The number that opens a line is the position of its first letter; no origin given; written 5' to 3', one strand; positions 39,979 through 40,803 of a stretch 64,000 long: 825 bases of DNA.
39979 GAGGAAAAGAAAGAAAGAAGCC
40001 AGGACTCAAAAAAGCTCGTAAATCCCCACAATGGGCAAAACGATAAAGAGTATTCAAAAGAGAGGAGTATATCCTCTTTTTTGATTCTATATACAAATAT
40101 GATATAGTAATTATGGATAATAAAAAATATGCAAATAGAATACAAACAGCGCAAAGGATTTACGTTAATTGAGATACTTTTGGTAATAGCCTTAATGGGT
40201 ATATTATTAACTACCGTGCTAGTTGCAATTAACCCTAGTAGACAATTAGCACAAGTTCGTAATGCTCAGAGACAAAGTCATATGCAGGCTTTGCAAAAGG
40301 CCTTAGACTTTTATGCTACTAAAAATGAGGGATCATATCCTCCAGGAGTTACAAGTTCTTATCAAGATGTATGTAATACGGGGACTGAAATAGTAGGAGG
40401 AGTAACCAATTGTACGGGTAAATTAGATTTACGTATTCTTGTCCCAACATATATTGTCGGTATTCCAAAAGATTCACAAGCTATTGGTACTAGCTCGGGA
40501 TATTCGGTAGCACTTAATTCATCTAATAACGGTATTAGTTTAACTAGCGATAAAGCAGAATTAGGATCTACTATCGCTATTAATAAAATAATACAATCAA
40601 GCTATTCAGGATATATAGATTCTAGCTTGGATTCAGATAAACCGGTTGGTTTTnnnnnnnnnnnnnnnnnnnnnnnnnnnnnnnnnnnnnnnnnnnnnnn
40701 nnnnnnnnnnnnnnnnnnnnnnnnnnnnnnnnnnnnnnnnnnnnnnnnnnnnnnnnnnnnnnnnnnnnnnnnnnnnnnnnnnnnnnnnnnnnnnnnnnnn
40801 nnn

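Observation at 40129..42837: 902-aa pilin fused to about 20 delta-60-like beta-propeller repeats with near-identical DNA repeat units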

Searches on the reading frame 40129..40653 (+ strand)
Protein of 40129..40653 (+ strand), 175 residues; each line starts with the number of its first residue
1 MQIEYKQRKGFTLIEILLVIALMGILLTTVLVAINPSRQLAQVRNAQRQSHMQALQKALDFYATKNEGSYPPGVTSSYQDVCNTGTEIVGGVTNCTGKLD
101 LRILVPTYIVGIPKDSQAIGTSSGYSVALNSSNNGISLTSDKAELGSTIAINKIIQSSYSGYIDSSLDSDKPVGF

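Call 36: find_homologous_proteins(query=window:40129-40602:+, max_evalue=0.00001)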
Query seq(158 aa) (158 aa): 115 proteins with E <= 0.00001 among 178 candidates.
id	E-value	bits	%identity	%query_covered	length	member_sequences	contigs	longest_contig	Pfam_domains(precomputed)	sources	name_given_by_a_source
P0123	3.6e-38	148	54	91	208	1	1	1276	PF07963.18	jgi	jgi:prepilin-type N-terminal cleavage/methylation domain-containing protein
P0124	2.9e-37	145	59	82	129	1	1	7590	PF07963.18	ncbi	ncbi:MAG: prepilin-type N-terminal cleavage/methylation domain-containing protein, partial [Minisync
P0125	5.6e-36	141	54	93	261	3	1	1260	PF07963.18,PF08334.17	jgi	jgi:type IV pilus assembly protein PilA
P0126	2.7e-33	133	55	81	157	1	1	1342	PF07963.18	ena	-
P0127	2.7e-32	129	49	96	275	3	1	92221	PF07963.18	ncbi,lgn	-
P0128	7.8e-32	128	48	92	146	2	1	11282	PF07963.18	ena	-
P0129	6.3e-29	118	49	94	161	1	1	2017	PF07963.18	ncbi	ncbi:MAG: type II secretion system protein, partial [Minisyncoccia bacterium]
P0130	1.7e-28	117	48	92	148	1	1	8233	PF07963.18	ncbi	ncbi:MAG: prepilin-type N-terminal cleavage/methylation domain-containing protein, partial [Minisync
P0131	1.0e-27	114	52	75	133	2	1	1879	-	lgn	-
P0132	3.5e-27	113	47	92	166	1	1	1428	PF07963.18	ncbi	ncbi:MAG: prepilin-type N-terminal cleavage/methylation domain-containing protein, partial [Candidat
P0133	6.1e-23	99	43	94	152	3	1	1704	PF07963.18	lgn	-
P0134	8.2e-23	99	40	94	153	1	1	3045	PF07963.18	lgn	-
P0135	1.4e-22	98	42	95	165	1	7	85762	PF07963.18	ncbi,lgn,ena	-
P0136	9.2e-22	95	39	93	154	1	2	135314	PF07963.18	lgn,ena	-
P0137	3.0e-20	90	40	96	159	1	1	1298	PF07963.18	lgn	-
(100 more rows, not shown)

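Call 48: predict_structure(alignment_id=A3)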
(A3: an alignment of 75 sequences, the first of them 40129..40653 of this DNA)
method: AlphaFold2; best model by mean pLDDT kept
length: 175 residues; sequences in the alignment: 75
mean_pLDDT: 87.3   pTM: 0.72
mean pLDDT of the five models: 87.3, 86.4, 86.3, 86.0, 85.8
residues with pLDDT >= 90: 113; 70-90: 40; 50-70: 19; < 50: 3
segments of 3 or more residues with pLDDT < 50: 168-170
pLDDT, mean of each block of 10 residues (from residue 1): 78 92 92 82 95 97 97 96 84 88 95 95 96 95 91 75 51 58
secondary structure, 60 per line:
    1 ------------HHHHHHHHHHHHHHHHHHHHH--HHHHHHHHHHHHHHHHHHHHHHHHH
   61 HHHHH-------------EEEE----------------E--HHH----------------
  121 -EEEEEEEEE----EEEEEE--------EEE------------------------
elements in order: H13-33 H36-65 E79-82 E122-130 E135-140 E149-151

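Call 51: fold_search(model_id=the predicted structure, library=pdb)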
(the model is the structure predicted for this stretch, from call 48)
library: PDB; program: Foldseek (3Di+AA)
matches with E <= 10: 18; with E <= 0.001: 0
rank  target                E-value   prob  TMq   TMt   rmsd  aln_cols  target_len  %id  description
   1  5o2y_MODEL_1_A        1.3e-01  0.57  0.32  0.44   7.8       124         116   18  NMR structure of the calcium bound form of PulG, major pseudopilin from Klebsiella oxytoca T2SS (released 2017-10-18)
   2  3ka5_B                2.4e+00  0.14  0.15  0.40   1.4        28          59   21  Crystal structure of Ribosome-associated protein Y (PSrp-1) from Clostridium acetobutylicum. Northeast Structural Geno (released 2009-11-03)
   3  3ka5_A                3.5e+00  0.10  0.14  0.40   1.5        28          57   21  Crystal structure of Ribosome-associated protein Y (PSrp-1) from Clostridium acetobutylicum. Northeast Structural Geno (released 2009-11-03)
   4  6ec8                  4.3e+00  0.01  0.13  0.04  13.7       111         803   13  Glutamylation domain, TbtB, from thiomuracin biosynthesis bound to 5'-phosphodesmethylglutamycin (released 2019-06-19)
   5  3ho6_A                5.9e+00  0.05  0.13  0.09   3.8        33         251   12  Structure-function analysis of inositol hexakisphosphate-induced autoprocessing in clostridium difficile toxin A (released 2009-06-23)
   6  5nko_MODEL_1_A        6.3e+00  0.07  0.15  0.38   2.6        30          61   17  Solution structure of the C-terminal domain of S. aureus Hibernating Promoting Factor (CTD-SaHPF) (released 2017-07-05)
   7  3ho6_B                7.2e+00  0.02  0.11  0.08   4.8        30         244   17  Structure-function analysis of inositol hexakisphosphate-induced autoprocessing in clostridium difficile toxin A (released 2009-06-23)
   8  3k2t                  7.7e+00  0.06  0.14  0.41   1.8        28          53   18  Crystal structure of Lmo2511 protein from Listeria monocytogenes, northeast structural genomics consortium target LkR84A (released 2009-11-03)
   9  6ar2_A                7.7e+00  0.04  0.19  0.23   6.9        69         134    7  Structure of human SLMAP FHA domain in complex with pMST2 (released 2018-07-04)
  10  6ec7                  7.7e+00  0.01  0.12  0.04  13.7       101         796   12  Glutamylation domain, TbtB, from thiomuracin biosynthesis (released 2019-08-14)
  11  8wi7_w                8.2e+00  0.05  0.15  0.10   2.7        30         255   10  Cryo- EM structure of Mycobacterium smegmatis 70S ribosome, bS1 and RafH. (released 2024-02-28)
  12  4gsk_Z                8.2e+00  0.02  0.08  0.11   9.1        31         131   13  Crystal structure of an Atg7-Atg10 crosslinked complex (released 2012-11-14)
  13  3a75_B                8.2e+00  0.01  0.12  0.11  10.3        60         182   13  Crystal structure of glutamate complex of halotolerant &gamma;-glutamyltranspeptidase from Bacillus subtilis (released 2010-03-09)
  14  3pa8_A                8.8e+00  0.03  0.09  0.07   1.1        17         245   24  Structure of the C. difficile TcdB cysteine protease domain in complex with a peptide inhibitor (released 2010-12-15)
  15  2hik_L                8.8e+00  0.01  0.13  0.10   5.0        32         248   16  heterotrimeric PCNA sliding clamp (released 2006-11-07)
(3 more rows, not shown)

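Call 53: search_solved_structures(query=A3, max_evalue=0.01, show_alignments=2)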
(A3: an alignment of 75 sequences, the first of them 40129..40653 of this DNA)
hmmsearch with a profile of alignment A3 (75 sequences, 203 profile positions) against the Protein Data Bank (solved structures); distinct sequences matched with E-value up to 0.01: 17.
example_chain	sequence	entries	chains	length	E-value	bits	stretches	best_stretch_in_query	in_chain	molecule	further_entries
7tgg_A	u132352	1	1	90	1.2e-12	51.3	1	3-77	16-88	Geopilin domain 1 protein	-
9egp_A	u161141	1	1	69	2.6e-11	46.9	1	7-76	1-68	Geopilin domain 1 protein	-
9laa_A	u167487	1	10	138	8.5e-08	35.4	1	8-37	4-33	Type IV pilin protein PilA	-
2m7g_A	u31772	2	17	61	1.3e-07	34.8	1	17-77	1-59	Geopilin domain 1 protein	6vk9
5wda_A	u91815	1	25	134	1.4e-06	31.4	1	17-118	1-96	General secretion pathway protein G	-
2hi2_A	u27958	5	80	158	2e-05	27.6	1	17-89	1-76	Fimbrial protein | PilA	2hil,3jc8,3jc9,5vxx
8tj2_C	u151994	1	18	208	2.9e-05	27.1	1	17-67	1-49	Type IV major pilin protein PilA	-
9lab_B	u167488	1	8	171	3.7e-05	26.8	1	12-34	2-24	MSHA major pilin subunit MshA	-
8tum_e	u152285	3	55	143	5.7e-05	26.2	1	17-37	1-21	Type IV major pilin protein PilA | Pilin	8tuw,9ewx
1ay2_A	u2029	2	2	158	6.3e-05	26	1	17-83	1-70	TYPE 4 PILIN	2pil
6gv9_A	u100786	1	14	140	0.0001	25.4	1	17-37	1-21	Prepilin peptidase-dependent protein D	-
8pfb_G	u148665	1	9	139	0.00027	24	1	17-83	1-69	Type IV pilin PilE1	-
8p3b_A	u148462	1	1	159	0.00029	23.8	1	17-49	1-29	Fimbrial protein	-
3sok_A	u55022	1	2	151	0.0003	23.8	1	17-41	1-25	Fimbrial protein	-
6xxd_A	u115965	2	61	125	0.00053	23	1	17-78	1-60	PilA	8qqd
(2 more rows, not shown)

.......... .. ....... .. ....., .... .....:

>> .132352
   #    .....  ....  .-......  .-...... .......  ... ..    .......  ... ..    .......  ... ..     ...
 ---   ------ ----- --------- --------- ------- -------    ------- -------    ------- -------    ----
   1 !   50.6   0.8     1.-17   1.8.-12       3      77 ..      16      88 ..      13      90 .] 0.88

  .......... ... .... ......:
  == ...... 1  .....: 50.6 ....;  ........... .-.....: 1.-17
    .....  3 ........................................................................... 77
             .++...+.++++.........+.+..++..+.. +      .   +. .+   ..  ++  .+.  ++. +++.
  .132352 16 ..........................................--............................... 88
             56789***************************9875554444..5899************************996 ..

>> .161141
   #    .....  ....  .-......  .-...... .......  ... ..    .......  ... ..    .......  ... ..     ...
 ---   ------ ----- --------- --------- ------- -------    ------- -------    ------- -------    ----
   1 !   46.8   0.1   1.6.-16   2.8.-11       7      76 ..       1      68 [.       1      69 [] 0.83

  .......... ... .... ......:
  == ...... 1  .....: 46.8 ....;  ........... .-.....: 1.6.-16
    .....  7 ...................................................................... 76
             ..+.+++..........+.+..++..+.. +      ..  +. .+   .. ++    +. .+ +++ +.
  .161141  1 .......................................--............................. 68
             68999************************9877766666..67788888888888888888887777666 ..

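Call 73: search_protein_representatives(protein=window:40129-40653:+)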
Query: 175 residues. Proteins with E-value up to 0.001 (for the whole library): 19319; up to 1e-10: 1438; up to 1e-30: 61. The best 150 are listed.
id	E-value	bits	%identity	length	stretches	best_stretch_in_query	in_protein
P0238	2.0e-46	173.7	58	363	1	6-156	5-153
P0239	3.1e-42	160.1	52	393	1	3-164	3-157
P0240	4.6e-42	159.6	57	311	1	8-153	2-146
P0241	1.3e-41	158.1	53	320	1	4-161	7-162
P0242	1.5e-41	157.9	55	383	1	5-154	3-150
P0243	2.0e-41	157.5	57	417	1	5-157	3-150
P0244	1.2e-40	155.0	59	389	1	8-154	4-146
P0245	2.1e-40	154.2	54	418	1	8-154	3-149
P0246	2.3e-40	154.0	52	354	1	5-159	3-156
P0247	3.0e-40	153.7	53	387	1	7-154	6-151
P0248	7.5e-40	152.4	57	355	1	7-153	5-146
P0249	2.7e-39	150.6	55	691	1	6-161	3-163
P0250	8.4e-39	149.0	56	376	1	7-157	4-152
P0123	8.6e-39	149.0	55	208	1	4-153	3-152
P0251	8.3e-38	145.8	55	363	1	5-155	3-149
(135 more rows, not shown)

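Call 75: search_protein_families(library=pfam, alignment_id=A4, max_evalue=0.001)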
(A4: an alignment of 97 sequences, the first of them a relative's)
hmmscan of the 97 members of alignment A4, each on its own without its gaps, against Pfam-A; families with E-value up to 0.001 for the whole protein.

A. member 1, P0238 (363 aa): 3 families
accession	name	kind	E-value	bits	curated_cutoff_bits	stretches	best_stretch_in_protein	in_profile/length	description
PF13385.13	Laminin_G_3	-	1.1e-08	35.7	27.6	1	212-351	14-151/151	Concanavalin A-like lectin/glucanases superfamily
PF07963.17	N_methyl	-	2.9e-06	27.1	21.2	1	4-30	1-27/27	Prokaryotic N-terminal methylation motif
PF08334.16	T2SSG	-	0.00071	20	21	0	38-71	5-38/108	Type II secretion system (T2SS), protein G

B. families by the number of members that match (of 97 scanned): 32 families (the first 25 are shown)
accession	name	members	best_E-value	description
PF07963.17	N_methyl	93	2.6e-08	Prokaryotic N-terminal methylation motif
PF13385.13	Laminin_G_3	27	1.2e-29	Concanavalin A-like lectin/glucanases superfamily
PF08334.16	T2SSG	21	1.3e-06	Type II secretion system (T2SS), protein G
PF17164.10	DUF5122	12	6.8e-93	Domain of unknown function (DUF5122) beta-propeller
PF21722.4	Gly_rich_2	10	1.2e-39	Glycine-rich domain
PF25390.1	WD40_RLD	5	2.1e-70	RCC1-like domain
PF00415.24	RCC1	5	1.4e-63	Regulator of chromosome condensation (RCC1) repeat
PF13540.12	RCC1_2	5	1e-40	Regulator of chromosome condensation (RCC1) repeat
PF09206.18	ArabFuran-catal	5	6.3e-12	Alpha-L-arabinofuranosidase B, catalytic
PF06739.17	SBBP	4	2.1e-09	Beta-propeller repeat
PF25384.1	Alsin_RLD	3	6.9e-11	Alsin RCC1-like domain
PF02973.23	Sialidase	3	3.3e-06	Sialidase, N-terminal domain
PF07953.20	Toxin_R_bind_N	3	4.2e-06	Clostridium neurotoxin, N-terminal receptor binding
PF03781.23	FGE-sulfatase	2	7e-11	Sulfatase-modifying factor enzyme 1-like domain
PF00147.23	Fibrinogen_C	2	6.8e-08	Fibrinogen beta and gamma chains, C-terminal globular domain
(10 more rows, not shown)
